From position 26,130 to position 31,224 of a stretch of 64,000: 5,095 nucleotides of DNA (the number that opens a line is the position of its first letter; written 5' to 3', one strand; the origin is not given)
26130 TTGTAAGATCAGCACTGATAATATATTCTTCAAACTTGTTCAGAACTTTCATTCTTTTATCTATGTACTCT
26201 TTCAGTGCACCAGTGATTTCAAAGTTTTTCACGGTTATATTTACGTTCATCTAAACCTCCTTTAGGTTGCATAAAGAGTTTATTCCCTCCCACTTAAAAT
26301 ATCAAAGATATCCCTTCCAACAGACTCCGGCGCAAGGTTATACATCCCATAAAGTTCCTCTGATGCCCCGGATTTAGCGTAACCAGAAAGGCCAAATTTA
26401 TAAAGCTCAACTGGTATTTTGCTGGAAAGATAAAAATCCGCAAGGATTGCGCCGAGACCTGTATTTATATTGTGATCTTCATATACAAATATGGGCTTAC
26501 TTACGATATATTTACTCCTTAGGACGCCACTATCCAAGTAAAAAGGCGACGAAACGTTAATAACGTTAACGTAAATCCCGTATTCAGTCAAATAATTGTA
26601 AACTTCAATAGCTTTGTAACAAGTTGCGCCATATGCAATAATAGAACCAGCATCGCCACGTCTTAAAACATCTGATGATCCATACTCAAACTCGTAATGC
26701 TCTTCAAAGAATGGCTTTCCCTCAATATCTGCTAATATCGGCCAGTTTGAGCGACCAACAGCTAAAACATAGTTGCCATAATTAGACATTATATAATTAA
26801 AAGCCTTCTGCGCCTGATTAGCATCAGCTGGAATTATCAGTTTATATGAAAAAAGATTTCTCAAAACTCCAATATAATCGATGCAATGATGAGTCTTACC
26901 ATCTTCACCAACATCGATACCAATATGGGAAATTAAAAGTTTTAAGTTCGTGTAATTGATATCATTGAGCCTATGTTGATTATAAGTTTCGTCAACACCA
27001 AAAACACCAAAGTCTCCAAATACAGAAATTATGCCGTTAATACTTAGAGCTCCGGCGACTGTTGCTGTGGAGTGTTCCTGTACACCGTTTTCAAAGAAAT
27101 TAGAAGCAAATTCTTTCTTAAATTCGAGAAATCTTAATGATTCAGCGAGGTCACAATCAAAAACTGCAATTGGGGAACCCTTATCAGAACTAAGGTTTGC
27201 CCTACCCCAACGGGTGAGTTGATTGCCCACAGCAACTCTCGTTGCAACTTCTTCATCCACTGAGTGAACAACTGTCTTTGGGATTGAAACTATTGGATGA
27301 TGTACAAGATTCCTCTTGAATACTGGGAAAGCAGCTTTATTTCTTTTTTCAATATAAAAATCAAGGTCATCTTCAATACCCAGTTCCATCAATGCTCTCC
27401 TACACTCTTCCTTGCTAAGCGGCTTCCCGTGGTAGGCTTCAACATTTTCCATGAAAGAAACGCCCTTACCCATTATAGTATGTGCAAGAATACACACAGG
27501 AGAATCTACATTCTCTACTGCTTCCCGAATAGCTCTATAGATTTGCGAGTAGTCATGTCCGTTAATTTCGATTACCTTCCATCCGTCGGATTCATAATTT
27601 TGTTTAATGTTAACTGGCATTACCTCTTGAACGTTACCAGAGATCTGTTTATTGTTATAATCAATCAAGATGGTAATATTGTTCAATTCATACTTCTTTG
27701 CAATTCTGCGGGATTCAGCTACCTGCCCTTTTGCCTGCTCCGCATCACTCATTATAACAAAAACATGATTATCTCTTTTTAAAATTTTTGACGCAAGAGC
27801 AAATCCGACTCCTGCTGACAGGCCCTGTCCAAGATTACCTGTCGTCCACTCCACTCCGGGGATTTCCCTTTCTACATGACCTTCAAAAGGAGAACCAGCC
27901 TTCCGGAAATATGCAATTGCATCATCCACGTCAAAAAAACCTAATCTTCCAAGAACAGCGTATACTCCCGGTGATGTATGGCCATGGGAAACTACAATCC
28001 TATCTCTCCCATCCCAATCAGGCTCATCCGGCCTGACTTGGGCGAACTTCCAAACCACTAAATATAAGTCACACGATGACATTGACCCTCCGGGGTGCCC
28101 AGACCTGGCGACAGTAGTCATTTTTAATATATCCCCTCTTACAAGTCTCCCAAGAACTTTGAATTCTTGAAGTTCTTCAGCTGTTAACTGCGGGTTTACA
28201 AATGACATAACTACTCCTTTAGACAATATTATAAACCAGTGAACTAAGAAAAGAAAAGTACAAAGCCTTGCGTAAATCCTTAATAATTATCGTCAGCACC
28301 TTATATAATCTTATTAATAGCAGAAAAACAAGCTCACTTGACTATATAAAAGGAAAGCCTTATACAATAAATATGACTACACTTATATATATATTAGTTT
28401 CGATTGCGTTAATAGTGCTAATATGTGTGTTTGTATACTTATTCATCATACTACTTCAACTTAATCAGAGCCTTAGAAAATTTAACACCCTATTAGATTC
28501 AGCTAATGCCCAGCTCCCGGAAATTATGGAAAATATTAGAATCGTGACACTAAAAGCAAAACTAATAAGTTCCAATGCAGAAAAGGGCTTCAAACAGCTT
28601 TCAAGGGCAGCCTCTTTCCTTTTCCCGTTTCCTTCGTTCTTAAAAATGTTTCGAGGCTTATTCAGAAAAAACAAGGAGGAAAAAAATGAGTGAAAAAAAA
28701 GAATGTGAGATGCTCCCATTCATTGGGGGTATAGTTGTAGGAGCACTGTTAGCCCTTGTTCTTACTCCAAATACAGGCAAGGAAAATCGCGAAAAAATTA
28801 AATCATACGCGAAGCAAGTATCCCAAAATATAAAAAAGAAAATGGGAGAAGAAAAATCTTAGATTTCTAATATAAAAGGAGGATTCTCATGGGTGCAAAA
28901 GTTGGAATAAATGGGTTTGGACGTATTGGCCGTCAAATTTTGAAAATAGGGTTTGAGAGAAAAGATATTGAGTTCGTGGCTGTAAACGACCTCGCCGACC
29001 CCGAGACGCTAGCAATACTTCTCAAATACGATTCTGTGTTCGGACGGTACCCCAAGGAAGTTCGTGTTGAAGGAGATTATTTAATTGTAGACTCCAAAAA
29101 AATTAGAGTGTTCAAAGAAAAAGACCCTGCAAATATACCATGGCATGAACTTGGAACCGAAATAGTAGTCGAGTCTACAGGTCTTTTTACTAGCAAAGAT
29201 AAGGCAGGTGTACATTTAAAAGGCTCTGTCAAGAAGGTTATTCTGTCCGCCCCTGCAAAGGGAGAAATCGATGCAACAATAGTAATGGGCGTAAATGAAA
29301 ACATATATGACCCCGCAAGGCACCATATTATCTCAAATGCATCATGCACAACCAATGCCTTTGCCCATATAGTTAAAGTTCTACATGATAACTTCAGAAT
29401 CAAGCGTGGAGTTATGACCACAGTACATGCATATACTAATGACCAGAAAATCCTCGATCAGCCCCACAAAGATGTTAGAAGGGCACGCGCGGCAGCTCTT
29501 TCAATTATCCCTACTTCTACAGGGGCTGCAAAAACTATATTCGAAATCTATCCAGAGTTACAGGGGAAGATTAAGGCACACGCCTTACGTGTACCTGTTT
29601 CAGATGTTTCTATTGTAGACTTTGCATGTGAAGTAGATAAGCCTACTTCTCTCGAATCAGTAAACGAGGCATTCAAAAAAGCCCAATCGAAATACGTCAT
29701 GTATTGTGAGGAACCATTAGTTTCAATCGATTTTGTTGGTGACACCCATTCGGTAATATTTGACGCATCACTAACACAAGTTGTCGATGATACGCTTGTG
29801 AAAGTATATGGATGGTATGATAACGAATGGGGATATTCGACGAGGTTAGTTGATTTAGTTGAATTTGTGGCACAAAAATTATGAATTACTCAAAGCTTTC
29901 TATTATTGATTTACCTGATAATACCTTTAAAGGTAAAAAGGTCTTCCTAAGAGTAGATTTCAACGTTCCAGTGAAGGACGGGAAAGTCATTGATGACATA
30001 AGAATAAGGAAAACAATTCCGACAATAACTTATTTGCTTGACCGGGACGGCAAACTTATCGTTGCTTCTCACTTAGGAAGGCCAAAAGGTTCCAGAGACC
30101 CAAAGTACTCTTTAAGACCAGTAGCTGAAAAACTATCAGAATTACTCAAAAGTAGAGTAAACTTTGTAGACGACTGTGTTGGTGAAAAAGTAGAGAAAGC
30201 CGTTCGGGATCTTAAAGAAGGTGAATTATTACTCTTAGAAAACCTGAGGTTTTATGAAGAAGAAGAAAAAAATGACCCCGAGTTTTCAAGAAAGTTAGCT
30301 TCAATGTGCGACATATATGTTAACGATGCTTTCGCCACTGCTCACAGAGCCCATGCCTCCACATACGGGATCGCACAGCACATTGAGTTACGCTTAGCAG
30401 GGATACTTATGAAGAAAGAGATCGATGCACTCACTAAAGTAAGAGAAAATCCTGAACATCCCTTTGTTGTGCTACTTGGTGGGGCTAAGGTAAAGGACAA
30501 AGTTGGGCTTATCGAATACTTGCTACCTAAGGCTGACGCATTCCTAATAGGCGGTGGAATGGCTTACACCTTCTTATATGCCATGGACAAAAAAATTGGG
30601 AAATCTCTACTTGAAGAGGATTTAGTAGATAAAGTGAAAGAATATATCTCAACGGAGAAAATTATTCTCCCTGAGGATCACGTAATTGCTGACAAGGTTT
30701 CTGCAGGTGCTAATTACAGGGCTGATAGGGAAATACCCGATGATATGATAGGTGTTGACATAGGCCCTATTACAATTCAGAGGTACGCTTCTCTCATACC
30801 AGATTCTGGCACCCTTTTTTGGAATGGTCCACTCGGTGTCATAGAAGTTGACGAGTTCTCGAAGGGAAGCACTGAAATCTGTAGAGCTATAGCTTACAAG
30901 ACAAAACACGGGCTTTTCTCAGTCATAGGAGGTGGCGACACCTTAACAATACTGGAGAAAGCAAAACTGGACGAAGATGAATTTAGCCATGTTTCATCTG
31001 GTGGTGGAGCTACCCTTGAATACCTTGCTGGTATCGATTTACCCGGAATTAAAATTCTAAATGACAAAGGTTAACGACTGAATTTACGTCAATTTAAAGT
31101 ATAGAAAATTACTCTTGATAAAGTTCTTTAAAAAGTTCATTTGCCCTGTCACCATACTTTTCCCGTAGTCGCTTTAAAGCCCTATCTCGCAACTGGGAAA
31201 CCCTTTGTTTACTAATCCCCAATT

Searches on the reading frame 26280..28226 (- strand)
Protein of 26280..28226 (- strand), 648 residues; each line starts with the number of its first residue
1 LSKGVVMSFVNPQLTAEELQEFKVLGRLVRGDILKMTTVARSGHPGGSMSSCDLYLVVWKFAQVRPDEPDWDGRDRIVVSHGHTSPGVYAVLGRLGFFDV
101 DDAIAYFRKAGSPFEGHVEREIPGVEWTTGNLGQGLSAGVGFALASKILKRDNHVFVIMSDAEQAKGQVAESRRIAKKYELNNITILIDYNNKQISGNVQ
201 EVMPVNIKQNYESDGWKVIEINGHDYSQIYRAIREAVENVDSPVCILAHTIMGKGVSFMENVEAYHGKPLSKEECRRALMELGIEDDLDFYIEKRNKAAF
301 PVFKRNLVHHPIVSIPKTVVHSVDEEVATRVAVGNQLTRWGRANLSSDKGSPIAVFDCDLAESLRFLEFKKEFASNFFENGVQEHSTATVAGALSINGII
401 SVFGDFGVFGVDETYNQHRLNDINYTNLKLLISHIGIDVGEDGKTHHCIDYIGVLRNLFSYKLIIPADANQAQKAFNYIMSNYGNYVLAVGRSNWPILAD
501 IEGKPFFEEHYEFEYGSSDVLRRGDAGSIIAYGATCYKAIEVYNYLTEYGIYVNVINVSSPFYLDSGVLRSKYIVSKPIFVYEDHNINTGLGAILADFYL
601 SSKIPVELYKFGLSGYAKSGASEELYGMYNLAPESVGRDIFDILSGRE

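Call 90: search_protein_families(library=pfam, proteins=[window:26280-28226:-], max_evalue=0.000001)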
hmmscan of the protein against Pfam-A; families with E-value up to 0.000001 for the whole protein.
window:26280-28226:- (648 aa): 4 families
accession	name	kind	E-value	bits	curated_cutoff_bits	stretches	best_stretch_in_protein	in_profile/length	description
PF00456.26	Transketolase_N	-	7.2e-51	173.6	22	1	38-297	18-290/334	Transketolase, thiamine diphosphate binding domain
PF02779.29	Transket_pyr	-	1.4e-15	57.8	27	1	348-494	18-171/174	Transketolase, pyrimidine binding domain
PF02780.25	Transketolase_C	-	9.2e-11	42.2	25.9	1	518-636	3-124/124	Transketolase, C-terminal domain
PF00676.26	E1_dh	-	1.2e-07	31.5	22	1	122-239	93-210/300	Dehydrogenase E1 component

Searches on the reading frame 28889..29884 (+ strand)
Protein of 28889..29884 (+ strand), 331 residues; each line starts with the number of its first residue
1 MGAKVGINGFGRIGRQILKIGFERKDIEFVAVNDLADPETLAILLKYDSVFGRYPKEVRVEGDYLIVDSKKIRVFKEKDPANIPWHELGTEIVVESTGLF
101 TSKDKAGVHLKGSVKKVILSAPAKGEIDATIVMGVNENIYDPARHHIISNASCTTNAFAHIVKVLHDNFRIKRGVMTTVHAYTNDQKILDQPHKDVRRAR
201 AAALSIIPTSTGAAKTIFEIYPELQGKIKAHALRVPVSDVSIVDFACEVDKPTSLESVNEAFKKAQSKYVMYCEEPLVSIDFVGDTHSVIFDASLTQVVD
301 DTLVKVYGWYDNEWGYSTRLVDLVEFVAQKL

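Call 13: search_protein_families(library=pfam, proteins=[window:28889-29884:+], max_evalue=0.001)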
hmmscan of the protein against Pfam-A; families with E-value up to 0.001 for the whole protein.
window:28889-29884:+ (331 aa): 2 families
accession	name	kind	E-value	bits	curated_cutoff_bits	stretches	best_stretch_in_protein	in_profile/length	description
PF02800.25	Gp_dh_C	-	1.3e-57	194.3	24.4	1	159-310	2-158/158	Glyceraldehyde 3-phosphate dehydrogenase, C-terminal domain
PF00044.30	Gp_dh_N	-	8.5e-39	132.4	31.7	1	4-103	2-101/101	Glyceraldehyde 3-phosphate dehydrogenase, NAD binding domain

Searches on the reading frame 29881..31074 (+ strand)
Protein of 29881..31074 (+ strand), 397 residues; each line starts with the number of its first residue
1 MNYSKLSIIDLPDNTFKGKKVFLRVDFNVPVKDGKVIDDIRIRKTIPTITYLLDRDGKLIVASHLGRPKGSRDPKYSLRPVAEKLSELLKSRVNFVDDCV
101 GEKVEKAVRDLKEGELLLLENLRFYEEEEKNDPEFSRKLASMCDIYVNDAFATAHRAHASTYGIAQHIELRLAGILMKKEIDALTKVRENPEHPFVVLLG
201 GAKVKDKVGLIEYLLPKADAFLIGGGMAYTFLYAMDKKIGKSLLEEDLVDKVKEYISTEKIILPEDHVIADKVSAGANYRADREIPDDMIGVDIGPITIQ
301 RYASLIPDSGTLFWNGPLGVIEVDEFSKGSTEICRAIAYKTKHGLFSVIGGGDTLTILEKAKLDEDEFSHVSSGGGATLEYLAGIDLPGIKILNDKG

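Call 13: search_protein_families(library=pfam, proteins=[window:29881-31074:+], max_evalue=0.001)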
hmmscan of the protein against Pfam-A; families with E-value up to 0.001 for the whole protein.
window:29881-31074:+ (397 aa): 1 family
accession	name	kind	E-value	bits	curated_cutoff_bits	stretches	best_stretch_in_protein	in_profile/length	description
PF00162.24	PGK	-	5.8e-148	493.4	27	1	13-384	3-378/379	Phosphoglycerate kinase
